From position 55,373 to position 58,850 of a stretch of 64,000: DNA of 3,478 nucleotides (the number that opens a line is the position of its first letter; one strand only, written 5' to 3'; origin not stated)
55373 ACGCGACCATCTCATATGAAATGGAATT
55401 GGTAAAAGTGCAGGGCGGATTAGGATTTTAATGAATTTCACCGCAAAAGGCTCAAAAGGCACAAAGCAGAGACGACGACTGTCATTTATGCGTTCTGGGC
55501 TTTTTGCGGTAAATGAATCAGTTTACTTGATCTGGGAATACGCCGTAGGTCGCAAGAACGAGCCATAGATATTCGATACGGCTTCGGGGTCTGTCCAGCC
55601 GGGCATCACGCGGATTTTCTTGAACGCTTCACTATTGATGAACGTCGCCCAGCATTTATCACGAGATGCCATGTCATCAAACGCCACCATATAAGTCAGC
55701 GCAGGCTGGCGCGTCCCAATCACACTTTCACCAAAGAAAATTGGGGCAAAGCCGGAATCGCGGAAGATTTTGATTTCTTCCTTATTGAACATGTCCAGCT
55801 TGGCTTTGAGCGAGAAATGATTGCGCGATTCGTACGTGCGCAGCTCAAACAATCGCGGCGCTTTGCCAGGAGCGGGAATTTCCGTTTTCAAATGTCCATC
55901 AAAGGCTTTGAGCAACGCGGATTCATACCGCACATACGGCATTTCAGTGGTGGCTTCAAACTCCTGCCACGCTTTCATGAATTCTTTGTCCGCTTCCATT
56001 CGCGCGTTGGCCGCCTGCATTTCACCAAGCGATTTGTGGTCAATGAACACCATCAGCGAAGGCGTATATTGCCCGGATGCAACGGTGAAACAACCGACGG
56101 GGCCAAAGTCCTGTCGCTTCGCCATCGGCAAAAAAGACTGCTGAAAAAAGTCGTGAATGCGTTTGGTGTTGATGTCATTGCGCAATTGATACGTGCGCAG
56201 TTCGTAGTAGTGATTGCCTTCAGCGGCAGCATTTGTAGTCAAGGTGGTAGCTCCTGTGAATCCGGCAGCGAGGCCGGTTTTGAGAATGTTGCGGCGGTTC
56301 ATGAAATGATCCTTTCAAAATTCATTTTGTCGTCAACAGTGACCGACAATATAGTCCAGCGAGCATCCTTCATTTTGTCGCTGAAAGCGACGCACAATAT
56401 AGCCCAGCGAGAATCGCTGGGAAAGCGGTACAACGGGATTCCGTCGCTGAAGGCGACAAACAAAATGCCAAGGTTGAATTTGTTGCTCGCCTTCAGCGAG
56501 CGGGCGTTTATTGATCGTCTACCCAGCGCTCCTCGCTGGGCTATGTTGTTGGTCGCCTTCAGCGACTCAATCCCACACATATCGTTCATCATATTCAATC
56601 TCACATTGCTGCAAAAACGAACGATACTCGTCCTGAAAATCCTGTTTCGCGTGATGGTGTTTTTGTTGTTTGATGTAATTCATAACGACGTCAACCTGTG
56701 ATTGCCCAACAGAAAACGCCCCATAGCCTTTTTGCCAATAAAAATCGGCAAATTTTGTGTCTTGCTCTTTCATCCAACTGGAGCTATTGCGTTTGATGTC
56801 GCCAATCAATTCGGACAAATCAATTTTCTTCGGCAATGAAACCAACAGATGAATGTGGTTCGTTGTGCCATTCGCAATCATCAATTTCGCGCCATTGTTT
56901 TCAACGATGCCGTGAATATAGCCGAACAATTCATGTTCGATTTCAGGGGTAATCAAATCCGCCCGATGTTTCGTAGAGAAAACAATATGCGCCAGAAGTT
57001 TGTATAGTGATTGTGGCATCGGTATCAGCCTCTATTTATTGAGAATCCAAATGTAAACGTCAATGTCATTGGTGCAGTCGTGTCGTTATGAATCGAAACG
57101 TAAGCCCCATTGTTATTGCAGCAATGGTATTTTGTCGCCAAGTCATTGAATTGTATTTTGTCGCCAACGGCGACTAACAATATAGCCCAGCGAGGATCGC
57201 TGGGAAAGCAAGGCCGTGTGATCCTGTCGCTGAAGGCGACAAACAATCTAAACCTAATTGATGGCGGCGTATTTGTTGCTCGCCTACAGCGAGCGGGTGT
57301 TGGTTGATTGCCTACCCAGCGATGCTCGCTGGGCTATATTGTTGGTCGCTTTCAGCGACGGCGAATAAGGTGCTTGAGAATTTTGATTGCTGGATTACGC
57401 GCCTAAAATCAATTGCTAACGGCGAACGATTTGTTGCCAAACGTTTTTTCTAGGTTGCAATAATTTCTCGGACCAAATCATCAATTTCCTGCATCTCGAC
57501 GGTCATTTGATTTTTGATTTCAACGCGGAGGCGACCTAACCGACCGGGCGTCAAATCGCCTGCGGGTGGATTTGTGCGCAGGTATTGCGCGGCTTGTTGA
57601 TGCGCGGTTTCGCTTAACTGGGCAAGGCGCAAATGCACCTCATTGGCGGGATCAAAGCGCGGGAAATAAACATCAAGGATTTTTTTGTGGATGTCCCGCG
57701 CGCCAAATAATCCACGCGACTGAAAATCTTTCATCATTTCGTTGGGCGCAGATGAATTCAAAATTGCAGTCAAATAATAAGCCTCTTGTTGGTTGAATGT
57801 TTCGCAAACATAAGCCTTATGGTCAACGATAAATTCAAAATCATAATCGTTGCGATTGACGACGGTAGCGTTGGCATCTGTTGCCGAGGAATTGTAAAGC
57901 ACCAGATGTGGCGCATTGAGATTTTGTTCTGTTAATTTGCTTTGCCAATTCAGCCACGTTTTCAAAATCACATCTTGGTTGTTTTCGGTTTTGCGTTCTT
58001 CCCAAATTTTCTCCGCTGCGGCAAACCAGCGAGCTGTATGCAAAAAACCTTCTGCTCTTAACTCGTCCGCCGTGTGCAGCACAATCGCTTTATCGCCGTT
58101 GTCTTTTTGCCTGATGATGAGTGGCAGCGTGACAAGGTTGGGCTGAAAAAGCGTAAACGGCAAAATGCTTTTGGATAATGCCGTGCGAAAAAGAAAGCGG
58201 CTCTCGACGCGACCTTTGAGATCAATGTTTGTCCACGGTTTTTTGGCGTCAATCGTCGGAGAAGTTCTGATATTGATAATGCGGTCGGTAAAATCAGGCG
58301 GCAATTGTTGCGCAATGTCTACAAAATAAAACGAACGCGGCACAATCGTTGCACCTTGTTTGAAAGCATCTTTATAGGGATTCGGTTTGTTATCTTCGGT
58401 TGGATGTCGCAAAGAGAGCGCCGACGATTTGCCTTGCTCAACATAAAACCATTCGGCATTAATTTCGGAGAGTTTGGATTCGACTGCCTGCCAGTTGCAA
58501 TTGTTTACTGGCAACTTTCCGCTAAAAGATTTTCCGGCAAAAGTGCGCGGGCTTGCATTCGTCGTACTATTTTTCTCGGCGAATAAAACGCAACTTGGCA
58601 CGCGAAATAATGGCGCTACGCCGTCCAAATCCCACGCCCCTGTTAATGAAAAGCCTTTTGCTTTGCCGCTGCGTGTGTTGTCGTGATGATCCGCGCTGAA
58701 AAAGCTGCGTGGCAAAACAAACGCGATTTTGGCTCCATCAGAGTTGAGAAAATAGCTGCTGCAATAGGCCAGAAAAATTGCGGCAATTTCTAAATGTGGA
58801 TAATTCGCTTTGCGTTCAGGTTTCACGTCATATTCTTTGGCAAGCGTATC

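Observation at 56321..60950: RAYT transposase with flanking REP/BIME clusters; the same repeat family brackets an MmeI-like R-M gene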

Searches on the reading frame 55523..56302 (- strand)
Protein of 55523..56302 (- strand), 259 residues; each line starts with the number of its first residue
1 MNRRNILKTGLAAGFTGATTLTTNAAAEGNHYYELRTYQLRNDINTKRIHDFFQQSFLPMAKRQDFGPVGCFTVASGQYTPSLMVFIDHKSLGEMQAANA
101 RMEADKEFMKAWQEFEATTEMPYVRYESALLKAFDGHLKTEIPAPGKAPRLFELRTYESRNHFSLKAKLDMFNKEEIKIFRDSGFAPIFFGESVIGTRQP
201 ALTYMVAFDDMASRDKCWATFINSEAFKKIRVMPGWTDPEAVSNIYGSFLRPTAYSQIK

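Call 3: search_protein_families(library=pfam, proteins=[window:55523-56302:-], max_evalue=0.01)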
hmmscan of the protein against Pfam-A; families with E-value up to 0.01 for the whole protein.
window:55523-56302:- (259 aa): 3 families
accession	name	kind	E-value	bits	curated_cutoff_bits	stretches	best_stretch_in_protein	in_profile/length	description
PF07978.19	NIPSNAP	-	5.1e-18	65.6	22.3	2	152-257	1-102/102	NIPSNAP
PF21614.2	DUF6854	-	0.00023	21.9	27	1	177-230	27-80/96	Domain of unknown function (DUF6854)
PF10518.14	TAT_signal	-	0.0025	18.1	22.7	1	1-19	2-20/21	TAT (twin-arginine translocation) pathway signal sequence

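Call 33: find_related_loci(query=window:55523-56302:-, collection=metagenome_contigs, flank=10000)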
Query window:55523-56302:- (259 aa) in metagenome_contigs; peptide patterns used: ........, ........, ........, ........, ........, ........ (x = any residue, [..] = any of these).
61 stretches matched a pattern; 14 encode a relative of the query (tblastn E <= 1e-3); 14 distinct loci.
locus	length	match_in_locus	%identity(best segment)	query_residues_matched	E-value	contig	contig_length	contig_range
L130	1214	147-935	68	1-259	1e-126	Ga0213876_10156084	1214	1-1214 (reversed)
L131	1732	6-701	49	31-258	3e-69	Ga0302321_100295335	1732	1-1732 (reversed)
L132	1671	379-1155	38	1-259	6e-55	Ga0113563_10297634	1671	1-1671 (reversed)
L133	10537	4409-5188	39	1-258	3e-50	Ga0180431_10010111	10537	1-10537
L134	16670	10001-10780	39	1-258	3e-48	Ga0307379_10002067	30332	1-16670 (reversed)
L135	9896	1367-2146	39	1-258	3e-48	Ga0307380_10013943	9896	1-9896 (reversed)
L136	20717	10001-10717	38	30-259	1e-45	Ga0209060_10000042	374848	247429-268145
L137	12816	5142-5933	36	1-258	2e-45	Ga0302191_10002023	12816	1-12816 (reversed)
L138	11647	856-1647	36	1-258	2e-45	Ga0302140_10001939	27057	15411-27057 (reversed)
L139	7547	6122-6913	36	1-258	2e-45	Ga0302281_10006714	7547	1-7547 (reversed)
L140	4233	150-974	36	1-258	4e-41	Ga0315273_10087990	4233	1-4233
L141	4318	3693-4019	32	149-259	3e-12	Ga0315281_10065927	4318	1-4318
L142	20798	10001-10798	55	1-259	1e-93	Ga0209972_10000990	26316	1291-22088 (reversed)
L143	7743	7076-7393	32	151-259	1e-10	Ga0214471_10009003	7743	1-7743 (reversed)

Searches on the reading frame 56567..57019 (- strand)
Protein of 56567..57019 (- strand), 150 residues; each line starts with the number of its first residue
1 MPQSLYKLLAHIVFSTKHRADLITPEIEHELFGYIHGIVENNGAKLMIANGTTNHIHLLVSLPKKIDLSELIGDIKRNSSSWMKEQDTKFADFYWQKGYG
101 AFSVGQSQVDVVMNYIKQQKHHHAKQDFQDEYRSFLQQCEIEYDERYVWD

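Call 3: search_protein_families(library=pfam, proteins=[window:56567-57019:-], max_evalue=0.01)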
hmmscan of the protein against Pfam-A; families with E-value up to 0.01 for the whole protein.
window:56567-57019:- (150 aa): 1 family
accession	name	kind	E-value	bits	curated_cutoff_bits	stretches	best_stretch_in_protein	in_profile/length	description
PF01797.21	Y1_Tnp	-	9.5e-29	100.4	23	1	5-119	2-121/121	Transposase IS200 like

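Call 8: find_encoding_contigs(protein=window:56567-57019:-, flank=10000, max_places=10)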
Protein window:56567-57019:- (150 aa): 9 contigs read that carry it; 8 places shown.
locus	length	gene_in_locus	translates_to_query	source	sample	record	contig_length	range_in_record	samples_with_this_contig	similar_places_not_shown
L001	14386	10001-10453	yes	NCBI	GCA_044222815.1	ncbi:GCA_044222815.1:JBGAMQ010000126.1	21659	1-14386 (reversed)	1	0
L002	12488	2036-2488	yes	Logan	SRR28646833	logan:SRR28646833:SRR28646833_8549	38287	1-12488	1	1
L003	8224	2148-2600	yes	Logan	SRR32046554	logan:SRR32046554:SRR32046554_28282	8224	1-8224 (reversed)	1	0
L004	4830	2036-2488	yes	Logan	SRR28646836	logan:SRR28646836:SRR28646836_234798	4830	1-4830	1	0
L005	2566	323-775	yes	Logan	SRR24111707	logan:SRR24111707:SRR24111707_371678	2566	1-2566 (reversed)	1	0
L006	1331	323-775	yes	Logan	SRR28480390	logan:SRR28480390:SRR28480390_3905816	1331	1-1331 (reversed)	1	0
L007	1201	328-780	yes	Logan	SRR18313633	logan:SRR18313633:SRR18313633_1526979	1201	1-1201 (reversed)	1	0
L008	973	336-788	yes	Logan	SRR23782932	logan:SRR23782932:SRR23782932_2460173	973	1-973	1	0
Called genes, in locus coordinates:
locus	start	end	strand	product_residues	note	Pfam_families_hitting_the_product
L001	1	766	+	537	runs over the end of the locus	PF03460:NIR_SIR_ferr, PF01077:NIR_SIR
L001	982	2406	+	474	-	PF22244:GCE_fung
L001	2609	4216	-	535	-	PF01120:Alpha_L_fucos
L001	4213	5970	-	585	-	PF13520:AA_permease_2, PF00324:AA_permease, PF13906:AA_permease_C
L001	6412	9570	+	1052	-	PF02384:N6_Mtase, PF20473:MmeI_Mtase (faint), PF07669:Eco57I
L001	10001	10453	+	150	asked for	PF01797:Y1_Tnp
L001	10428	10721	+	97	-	-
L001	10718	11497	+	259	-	PF07978:NIPSNAP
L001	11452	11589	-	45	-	-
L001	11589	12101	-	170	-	PF00254:FKBP_C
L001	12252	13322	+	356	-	PF00480:ROK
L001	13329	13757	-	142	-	PF00072:Response_reg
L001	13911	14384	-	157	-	?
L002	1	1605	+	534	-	?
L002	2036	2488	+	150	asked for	PF01797:Y1_Tnp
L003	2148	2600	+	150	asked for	PF01797:Y1_Tnp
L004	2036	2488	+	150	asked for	PF01797:Y1_Tnp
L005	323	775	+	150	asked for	PF01797:Y1_Tnp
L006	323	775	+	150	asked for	PF01797:Y1_Tnp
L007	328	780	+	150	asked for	PF01797:Y1_Tnp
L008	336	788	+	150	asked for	PF01797:Y1_Tnp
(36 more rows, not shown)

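Call 17: search_protein_families(library=ncbifam, proteins=[window:56567-57019:-], max_evalue=0.01)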
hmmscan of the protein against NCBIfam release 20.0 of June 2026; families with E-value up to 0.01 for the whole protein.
window:56567-57019:- (150 aa): 2 families
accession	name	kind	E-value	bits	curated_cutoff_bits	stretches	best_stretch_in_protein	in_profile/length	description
NF033573.1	transpos_IS200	equivalog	5.4e-22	78.4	55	1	4-118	7-126/126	IS200/IS605 family transposase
NF047646.1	REP_Tyr_transpos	equivalog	1.2e-05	25.2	80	1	53-117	56-128/146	REP-associated tyrosine transposase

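Call 29: find_homologous_proteins(query=window:56567-57019:-, max_evalue=1e-10)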
Query window:56567-57019:- (150 aa): 5723 proteins with E <= 1e-10 among 5736 candidates; the best 120 are listed.
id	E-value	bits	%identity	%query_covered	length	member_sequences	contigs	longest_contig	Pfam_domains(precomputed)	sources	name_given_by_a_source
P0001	9.5e-86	303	89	100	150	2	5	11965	PF01797.22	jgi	jgi:REP element-mobilizing transposase RayT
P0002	5.6e-83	294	85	100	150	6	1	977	PF01797.22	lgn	-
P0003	1.5e-81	289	85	100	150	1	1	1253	PF01797.22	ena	-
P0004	3.8e-79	282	82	100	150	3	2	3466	PF01797.22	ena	-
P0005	4.0e-79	282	81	100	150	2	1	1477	PF01797.22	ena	-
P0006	1.4e-78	280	83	100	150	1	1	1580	PF01797.22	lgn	-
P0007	8.3e-78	277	79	100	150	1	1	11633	PF01797.22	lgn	-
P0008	7.6e-77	274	78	100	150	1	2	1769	PF01797.22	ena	-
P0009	9.9e-77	274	79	100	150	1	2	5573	PF01797.22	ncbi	-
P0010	2.2e-76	273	78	100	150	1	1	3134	PF01797.22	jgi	-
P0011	6.0e-76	271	77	100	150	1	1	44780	PF01797.22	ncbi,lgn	-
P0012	3.4e-75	269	79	100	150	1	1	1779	PF01797.22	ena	-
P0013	3.6e-75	269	76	100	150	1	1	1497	PF01797.22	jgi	jgi:putative transposase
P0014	4.6e-75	268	77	100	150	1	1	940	PF01797.22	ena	-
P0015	5.0e-75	268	78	100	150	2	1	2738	PF01797.22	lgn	-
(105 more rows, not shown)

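Call 30: find_encoding_contigs(protein=P0001, flank=10000, max_places=6)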
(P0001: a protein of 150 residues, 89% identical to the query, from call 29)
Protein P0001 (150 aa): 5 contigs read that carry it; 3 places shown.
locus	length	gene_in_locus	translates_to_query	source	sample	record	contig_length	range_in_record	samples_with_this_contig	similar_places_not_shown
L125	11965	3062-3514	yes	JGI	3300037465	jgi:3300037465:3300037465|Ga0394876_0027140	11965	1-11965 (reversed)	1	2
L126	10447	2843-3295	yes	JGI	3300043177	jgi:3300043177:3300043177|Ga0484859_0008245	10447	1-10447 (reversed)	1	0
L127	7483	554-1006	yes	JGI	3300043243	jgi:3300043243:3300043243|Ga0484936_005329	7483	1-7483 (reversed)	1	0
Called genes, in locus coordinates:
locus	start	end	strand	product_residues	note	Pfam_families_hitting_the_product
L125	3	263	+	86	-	PF03050:DDE_Tnp_IS66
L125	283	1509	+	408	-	PF02384:N6_Mtase, PF20473:MmeI_Mtase (faint), PF07669:Eco57I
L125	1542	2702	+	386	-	-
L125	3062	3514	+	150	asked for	PF01797:Y1_Tnp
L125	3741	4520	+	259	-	PF07978:NIPSNAP, PF21614:DUF6854 (faint), PF07978:NIPSNAP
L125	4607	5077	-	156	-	PF00254:FKBP_C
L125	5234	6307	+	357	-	PF00480:ROK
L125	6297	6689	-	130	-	PF00072:Response_reg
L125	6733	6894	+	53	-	-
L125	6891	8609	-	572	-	PF01019:G_glu_transpept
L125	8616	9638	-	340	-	PF03372:Exo_endo_phos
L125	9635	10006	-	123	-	PF01648:ACPS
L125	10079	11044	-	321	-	PF00480:ROK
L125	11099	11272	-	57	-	-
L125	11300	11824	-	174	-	PF04229:GrpB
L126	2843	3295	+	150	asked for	PF01797:Y1_Tnp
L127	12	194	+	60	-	-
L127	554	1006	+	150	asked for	PF01797:Y1_Tnp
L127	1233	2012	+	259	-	PF07978:NIPSNAP, PF21614:DUF6854 (faint), PF07978:NIPSNAP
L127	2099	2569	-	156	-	PF00254:FKBP_C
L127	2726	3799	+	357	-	PF00480:ROK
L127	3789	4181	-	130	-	PF00072:Response_reg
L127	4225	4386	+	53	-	-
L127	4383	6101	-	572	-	PF01019:G_glu_transpept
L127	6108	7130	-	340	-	PF03372:Exo_endo_phos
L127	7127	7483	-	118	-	?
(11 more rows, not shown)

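Call 31: find_encoding_contigs(protein=P0011, flank=10000, max_places=3)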
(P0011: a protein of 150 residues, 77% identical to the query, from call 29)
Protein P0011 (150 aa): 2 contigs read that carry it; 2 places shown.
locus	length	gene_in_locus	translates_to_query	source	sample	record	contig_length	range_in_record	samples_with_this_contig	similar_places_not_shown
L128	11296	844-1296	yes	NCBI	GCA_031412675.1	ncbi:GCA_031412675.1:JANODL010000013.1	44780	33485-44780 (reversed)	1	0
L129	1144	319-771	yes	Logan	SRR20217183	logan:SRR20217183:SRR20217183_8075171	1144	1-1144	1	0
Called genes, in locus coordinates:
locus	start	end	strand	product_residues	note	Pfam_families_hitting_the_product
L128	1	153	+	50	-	?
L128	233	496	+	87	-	PF18734:HEPN_AbiU2 (weak)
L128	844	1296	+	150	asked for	PF01797:Y1_Tnp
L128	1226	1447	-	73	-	-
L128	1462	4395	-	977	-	PF00133:tRNA-synt_1, PF09334:tRNA-synt_1g (weak), PF13603:tRNA-synt_1_2, PF09334:tRNA-synt_1g (weak), PF00133:tRNA-synt_1, PF08264:Anticodon_1, PF10458:Val_tRNA-synt_C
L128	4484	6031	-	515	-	PF00072:Response_reg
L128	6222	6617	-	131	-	PF00072:Response_reg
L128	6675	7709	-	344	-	PF04166:PdxA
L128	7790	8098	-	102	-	PF21979:Hfq_1 (weak)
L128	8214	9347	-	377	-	PF00091:Tubulin, PF12327:FtsZ_C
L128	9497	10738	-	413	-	PF14450:FtsA (weak), PF02491:SHS2_FTSA, PF06723:MreB_Mbl (weak), PF11104:PilM_2 (weak), PF14450:FtsA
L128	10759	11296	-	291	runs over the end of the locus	PF08478:POTRA_1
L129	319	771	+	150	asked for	PF01797:Y1_Tnp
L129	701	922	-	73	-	-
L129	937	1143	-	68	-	?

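Call 80: find_encoding_contigs(protein=P0009, flank=10000, max_places=3)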
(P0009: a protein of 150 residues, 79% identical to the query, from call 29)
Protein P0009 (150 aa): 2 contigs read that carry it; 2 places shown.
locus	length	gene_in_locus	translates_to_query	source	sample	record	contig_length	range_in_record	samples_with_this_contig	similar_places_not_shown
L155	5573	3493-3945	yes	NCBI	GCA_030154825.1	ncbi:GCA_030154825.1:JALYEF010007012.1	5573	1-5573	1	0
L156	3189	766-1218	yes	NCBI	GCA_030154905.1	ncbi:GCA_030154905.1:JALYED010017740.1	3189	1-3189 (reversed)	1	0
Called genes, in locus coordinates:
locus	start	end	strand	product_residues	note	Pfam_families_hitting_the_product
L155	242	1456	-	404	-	PF02655:ATP-grasp_3 (weak), PF13535:ATP-grasp_4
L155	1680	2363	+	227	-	PF02163:Peptidase_M50 (faint)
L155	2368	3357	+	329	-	PF00579:tRNA-synt_1b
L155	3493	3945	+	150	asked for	PF01797:Y1_Tnp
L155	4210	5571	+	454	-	?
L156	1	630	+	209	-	?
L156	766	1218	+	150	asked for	PF01797:Y1_Tnp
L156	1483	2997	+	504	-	PF00171:Aldedh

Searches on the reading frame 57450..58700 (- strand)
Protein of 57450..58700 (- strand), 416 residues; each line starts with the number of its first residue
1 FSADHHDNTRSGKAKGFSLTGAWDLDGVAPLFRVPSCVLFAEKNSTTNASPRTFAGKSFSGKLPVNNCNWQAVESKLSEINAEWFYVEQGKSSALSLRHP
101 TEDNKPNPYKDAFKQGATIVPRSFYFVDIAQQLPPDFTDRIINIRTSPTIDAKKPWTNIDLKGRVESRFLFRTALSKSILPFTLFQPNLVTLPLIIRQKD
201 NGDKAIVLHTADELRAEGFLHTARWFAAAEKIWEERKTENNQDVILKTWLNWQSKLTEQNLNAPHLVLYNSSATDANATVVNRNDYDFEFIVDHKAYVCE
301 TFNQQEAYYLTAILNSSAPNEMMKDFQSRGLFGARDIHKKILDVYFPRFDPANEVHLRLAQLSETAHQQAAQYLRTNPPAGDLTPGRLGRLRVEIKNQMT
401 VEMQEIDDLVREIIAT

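Call 82: search_protein_families(library=pfam, proteins=[window:57450-58700:-], max_evalue=10)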
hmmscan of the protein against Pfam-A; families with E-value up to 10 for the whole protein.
window:57450-58700:- (416 aa): 1 family
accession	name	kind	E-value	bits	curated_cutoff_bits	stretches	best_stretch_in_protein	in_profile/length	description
PF18736.6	pEK499_p136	-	0.16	12.2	26.6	1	283-318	4-38/152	HEPN pEK499 p136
